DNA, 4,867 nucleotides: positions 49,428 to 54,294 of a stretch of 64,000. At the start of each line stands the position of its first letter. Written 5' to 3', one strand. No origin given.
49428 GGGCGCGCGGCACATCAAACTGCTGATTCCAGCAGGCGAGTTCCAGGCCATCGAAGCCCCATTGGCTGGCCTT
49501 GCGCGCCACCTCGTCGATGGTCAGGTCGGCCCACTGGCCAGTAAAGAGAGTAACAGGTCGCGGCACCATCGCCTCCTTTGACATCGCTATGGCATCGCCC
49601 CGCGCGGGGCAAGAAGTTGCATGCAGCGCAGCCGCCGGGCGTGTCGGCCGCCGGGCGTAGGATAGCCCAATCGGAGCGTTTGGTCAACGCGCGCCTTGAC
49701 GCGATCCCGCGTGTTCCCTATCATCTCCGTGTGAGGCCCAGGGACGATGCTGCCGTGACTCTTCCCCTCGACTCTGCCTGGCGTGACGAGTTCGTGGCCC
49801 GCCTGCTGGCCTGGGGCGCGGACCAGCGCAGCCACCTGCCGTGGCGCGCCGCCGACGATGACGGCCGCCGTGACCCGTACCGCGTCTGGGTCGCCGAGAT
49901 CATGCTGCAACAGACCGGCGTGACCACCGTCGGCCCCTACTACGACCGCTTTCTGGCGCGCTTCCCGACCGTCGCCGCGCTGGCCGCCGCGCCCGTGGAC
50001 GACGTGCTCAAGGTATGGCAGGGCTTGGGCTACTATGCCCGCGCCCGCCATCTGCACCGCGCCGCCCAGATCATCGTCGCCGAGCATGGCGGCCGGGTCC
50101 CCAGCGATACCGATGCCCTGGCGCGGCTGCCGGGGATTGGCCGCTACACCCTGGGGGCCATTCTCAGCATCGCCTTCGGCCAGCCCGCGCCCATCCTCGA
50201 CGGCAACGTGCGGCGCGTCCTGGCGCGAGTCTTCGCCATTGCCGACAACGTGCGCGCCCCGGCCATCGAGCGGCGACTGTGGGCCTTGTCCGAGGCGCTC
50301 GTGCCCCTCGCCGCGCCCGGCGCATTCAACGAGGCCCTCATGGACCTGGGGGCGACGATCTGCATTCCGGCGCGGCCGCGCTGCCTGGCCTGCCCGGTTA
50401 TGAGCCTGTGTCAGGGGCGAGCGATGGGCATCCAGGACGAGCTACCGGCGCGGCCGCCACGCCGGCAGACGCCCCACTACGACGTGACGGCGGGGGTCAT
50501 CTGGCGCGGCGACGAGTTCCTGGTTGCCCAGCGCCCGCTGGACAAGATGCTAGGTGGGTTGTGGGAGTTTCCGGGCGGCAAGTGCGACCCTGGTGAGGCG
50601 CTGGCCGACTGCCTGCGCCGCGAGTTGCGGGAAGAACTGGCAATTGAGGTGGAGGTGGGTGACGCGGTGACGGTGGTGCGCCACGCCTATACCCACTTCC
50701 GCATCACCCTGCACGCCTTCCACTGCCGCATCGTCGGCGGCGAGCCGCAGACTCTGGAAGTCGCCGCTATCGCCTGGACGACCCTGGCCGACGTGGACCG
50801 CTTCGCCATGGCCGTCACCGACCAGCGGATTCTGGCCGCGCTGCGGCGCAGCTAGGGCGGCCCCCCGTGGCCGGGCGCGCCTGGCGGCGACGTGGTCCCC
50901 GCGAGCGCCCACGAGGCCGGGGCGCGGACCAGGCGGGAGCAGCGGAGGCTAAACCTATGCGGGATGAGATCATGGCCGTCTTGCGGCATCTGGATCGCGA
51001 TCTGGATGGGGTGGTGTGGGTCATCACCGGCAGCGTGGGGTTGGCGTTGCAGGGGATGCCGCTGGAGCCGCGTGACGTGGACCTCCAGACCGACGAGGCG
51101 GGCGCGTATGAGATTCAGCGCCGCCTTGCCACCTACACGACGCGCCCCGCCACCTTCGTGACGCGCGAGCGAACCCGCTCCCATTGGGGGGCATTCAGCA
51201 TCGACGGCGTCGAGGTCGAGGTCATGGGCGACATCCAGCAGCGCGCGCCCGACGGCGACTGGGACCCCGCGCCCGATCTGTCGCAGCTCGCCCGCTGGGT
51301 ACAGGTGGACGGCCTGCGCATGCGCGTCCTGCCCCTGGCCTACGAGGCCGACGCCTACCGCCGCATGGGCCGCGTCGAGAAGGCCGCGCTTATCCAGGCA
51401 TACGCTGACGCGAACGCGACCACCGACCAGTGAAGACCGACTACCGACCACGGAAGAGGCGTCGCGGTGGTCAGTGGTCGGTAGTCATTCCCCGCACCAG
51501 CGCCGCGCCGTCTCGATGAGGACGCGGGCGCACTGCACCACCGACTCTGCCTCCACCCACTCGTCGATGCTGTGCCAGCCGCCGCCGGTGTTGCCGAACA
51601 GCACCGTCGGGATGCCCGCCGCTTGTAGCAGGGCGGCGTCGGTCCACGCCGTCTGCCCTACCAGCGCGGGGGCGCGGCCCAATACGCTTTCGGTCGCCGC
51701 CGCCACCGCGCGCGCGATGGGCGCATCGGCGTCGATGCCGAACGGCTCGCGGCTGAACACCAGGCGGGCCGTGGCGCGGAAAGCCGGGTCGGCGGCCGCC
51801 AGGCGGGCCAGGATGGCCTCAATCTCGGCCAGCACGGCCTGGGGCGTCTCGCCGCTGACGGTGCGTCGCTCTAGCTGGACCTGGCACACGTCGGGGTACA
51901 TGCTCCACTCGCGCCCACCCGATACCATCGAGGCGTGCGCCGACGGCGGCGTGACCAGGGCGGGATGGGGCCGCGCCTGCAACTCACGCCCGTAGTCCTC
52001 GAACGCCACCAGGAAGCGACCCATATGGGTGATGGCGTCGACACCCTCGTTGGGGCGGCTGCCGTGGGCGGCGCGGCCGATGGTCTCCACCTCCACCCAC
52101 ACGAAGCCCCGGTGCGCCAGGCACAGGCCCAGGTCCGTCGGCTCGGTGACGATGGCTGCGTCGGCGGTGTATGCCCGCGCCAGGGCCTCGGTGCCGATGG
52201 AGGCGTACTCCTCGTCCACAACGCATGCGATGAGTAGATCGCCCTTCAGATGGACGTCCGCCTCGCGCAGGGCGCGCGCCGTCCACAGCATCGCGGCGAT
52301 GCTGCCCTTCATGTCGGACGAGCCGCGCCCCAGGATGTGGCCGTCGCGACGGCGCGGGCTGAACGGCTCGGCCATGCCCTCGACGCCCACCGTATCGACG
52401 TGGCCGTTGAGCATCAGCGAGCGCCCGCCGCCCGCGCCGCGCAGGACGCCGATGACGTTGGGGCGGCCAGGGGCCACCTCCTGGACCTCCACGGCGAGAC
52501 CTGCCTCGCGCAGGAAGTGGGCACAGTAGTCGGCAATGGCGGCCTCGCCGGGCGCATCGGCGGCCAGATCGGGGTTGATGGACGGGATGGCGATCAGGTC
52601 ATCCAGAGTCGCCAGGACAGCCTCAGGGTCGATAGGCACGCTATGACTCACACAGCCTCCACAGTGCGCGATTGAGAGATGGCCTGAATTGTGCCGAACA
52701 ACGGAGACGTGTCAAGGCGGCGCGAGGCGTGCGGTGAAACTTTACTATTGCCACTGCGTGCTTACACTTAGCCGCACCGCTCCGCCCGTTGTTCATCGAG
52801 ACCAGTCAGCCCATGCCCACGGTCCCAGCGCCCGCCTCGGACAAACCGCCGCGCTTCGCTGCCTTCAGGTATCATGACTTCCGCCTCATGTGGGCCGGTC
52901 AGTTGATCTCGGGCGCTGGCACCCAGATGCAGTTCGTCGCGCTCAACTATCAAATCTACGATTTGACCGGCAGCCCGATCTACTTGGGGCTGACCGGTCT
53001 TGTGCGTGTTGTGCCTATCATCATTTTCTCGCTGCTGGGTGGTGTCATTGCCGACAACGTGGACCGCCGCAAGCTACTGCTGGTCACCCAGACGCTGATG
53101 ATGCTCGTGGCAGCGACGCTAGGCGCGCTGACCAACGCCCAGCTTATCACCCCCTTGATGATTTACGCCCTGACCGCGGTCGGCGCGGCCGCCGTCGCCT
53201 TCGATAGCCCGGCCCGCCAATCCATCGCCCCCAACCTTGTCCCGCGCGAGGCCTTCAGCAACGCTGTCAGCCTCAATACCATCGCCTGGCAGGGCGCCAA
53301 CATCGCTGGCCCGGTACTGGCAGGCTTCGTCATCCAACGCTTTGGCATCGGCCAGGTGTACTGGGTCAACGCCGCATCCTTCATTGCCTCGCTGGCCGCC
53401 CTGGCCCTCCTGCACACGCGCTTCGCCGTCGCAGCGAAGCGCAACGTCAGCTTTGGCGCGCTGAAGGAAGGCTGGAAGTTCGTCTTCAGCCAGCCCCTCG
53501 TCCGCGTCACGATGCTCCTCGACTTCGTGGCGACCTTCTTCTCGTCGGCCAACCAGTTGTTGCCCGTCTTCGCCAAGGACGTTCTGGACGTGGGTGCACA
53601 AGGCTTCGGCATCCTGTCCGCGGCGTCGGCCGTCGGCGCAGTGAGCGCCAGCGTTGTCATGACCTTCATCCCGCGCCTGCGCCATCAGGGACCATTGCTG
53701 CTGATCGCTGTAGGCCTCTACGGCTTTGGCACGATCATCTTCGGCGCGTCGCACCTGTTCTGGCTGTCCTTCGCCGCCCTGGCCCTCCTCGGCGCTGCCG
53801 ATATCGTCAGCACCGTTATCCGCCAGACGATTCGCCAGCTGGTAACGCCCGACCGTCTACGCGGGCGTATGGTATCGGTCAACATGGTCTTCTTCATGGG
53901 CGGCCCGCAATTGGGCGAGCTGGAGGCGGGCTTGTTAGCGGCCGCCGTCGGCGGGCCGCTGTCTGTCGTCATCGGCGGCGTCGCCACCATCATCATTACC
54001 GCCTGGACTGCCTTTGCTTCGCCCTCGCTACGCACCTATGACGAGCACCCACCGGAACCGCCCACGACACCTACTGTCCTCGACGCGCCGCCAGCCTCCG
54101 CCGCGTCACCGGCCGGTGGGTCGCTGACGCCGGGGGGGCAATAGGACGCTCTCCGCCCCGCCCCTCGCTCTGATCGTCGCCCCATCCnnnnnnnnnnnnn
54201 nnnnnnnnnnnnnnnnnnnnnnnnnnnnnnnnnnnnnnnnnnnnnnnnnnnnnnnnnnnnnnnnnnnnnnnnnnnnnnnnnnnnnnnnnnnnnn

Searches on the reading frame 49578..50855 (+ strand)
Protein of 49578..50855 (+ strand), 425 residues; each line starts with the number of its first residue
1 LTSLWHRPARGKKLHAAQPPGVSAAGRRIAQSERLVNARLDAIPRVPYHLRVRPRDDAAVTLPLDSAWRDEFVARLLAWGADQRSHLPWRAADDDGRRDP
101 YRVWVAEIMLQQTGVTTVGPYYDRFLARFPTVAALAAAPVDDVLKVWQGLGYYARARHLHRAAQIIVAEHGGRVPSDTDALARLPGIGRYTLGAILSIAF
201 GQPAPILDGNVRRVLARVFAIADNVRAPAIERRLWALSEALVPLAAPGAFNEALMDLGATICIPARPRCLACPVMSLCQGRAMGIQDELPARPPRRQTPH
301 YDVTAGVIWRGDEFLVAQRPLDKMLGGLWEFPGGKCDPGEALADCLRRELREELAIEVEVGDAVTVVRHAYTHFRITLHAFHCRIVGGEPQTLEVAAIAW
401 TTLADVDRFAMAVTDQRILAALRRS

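Call 24: search_protein_families(library=pfam, proteins=[window:49578-50855:+], max_evalue=0.0001)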
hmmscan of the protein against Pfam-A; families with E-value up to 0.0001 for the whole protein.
window:49578-50855:+ (425 aa): 4 families
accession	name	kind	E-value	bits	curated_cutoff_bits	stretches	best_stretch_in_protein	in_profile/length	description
PF14815.12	NUDIX_4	-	5.2e-26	91.1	35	1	304-420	1-112/113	NUDIX domain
PF00730.31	HhH-GPD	-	1e-21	77.7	26.2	1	105-237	1-105/108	HhH-GPD superfamily base excision DNA repair protein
PF00293.34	NUDIX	-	2.2e-18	67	21.1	1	303-420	4-132/134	NUDIX domain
PF00633.29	HHH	-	8.2e-05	22.7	24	0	170-198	2-30/30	Helix-hairpin-helix motif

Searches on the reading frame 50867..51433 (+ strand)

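Call 24: search_protein_families(library=pfam, proteins=[window:50867-51433:+], max_evalue=0.0001)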
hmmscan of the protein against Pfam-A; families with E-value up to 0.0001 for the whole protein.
window:50867-51433:+ (188 aa): 1 family
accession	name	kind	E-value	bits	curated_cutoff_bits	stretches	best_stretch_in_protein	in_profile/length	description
PF10706.15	Aminoglyc_resit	-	5.9e-18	65.9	21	1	35-168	2-135/149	Aminoglycoside-2''-adenylyltransferase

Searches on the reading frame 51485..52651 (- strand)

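Call 25: search_protein_families(library=pfam, proteins=[window:51485-52651:-], max_evalue=0.0001)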
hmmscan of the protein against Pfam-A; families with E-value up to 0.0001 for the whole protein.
window:51485-52651:- (388 aa): 4 families
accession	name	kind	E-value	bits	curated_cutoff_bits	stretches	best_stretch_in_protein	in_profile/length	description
PF01546.33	Peptidase_M20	-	6.4e-33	114.8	24.6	1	80-383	1-205/206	Peptidase family M20/M25/M40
PF07687.19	M20_dimer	-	3e-17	62.9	21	1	179-287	2-105/107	Peptidase dimerisation domain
PF04389.22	Peptidase_M28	-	4e-08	33.7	21.3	1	65-159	1-78/193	Peptidase family M28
PF05343.19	Peptidase_M42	-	6.1e-05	22.7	23.2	0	113-171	134-190/292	M42 glutamyl aminopeptidase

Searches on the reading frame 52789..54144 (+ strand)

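Call 25: search_protein_families(library=pfam, proteins=[window:52789-54144:+], max_evalue=0.0001)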
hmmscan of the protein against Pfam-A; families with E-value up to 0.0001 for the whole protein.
window:52789-54144:+ (451 aa): 2 families
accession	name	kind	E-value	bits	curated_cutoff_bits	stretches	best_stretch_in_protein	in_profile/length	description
PF05977.19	MFS_3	-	3.4e-56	191.2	27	1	23-406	4-389/524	Transmembrane secretion effector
PF07690.21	MFS_1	-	2e-33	116.2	33.4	2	34-371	1-341/347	Major Facilitator Superfamily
